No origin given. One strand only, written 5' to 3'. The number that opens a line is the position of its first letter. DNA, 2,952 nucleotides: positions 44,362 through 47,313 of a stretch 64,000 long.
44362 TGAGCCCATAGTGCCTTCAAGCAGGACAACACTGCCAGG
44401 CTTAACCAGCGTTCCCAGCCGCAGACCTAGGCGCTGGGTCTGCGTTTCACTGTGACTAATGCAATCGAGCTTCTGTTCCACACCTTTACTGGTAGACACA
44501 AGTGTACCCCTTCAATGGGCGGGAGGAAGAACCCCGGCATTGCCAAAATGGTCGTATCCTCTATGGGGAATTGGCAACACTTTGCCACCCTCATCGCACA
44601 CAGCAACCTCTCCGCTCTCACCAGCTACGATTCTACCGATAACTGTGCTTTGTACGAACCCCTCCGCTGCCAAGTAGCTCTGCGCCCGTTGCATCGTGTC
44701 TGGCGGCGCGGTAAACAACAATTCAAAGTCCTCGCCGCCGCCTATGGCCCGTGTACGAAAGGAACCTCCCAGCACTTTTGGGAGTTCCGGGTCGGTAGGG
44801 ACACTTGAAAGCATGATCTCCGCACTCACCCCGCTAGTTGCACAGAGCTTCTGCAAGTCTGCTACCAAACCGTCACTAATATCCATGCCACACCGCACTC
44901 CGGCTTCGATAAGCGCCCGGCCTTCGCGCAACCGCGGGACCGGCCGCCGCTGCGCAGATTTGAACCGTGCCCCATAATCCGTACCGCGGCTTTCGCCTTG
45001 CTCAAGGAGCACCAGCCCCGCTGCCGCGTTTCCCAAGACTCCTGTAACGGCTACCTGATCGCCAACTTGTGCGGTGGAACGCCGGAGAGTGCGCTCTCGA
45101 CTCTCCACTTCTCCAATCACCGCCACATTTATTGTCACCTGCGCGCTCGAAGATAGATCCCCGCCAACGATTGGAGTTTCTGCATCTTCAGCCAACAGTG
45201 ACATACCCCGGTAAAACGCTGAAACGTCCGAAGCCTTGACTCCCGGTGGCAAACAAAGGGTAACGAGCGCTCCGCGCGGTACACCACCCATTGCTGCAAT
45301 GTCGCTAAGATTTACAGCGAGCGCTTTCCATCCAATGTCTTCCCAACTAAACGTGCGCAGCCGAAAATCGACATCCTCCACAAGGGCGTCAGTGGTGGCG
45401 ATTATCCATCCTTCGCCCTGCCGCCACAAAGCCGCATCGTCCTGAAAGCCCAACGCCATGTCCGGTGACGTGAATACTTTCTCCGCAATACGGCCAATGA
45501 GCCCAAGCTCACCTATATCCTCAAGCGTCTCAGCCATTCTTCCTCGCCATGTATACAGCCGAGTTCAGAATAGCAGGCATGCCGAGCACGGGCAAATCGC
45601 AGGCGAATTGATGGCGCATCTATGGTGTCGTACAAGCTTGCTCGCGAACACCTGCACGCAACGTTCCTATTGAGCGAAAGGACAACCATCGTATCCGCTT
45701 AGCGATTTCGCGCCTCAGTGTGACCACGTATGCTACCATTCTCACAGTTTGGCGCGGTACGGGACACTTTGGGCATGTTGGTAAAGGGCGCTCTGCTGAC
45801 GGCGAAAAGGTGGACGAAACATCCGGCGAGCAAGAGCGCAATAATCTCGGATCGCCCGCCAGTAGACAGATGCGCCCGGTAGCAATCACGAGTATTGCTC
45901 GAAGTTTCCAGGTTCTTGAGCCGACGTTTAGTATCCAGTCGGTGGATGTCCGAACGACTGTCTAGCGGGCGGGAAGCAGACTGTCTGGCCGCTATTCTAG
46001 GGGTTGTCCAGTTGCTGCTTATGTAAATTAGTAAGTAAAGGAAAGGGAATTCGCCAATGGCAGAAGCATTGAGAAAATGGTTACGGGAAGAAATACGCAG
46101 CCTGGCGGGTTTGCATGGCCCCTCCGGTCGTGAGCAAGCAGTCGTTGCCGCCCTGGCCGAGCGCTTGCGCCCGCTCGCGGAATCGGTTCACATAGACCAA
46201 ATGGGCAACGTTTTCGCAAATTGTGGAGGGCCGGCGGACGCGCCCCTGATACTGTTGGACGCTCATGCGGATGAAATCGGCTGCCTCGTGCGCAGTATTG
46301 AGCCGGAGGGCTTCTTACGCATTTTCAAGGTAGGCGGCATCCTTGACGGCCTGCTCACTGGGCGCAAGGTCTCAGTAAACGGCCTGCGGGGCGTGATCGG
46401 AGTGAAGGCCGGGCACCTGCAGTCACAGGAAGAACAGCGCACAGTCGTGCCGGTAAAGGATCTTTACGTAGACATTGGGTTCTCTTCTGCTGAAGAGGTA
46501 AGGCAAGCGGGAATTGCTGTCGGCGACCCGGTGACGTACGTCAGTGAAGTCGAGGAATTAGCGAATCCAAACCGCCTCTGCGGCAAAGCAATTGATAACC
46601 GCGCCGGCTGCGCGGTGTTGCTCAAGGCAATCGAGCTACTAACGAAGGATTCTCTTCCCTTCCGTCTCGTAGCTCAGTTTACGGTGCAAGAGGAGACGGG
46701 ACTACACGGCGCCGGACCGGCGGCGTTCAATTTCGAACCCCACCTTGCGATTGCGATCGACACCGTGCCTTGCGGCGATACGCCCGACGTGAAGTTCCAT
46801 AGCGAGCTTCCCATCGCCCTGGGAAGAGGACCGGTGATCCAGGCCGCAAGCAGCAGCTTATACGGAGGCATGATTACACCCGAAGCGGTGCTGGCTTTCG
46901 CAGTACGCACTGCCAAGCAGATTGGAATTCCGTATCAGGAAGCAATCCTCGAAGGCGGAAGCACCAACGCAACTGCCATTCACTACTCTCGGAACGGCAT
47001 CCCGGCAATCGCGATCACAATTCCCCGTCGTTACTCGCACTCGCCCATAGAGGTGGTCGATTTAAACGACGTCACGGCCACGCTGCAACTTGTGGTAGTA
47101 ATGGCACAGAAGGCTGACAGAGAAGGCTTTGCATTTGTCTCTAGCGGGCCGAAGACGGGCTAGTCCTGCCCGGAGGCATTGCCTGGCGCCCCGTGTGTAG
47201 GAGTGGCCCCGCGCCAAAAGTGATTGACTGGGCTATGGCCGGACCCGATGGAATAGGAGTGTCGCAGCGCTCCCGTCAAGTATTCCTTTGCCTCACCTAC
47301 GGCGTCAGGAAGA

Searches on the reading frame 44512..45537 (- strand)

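Call 58: search_protein_families(library=pfam, proteins=[window:44512-45537:-], max_evalue=0.00001)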
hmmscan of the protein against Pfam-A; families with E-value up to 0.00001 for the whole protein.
window:44512-45537:- (341 aa): 2 families
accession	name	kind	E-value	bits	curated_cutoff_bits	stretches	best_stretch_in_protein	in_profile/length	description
PF00586.29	AIRS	-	8.9e-27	94.2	24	1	33-144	2-112/112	AIR synthase related protein, N-terminal domain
PF02769.27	AIRS_C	-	1.6e-13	51.5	23.1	1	157-313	1-155/156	AIR synthase related protein, C-terminal domain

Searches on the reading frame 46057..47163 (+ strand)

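Call 58: search_protein_families(library=pfam, proteins=[window:46057-47163:+], max_evalue=0.00001)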
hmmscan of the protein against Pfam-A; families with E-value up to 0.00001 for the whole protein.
window:46057-47163:+ (368 aa): 2 families
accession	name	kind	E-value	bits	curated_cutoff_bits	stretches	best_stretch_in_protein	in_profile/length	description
PF05343.19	Peptidase_M42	-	2e-83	280.3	23.2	1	50-345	1-292/292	M42 glutamyl aminopeptidase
PF01546.33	Peptidase_M20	-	2e-06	28.3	24.6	1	173-350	27-204/206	Peptidase family M20/M25/M40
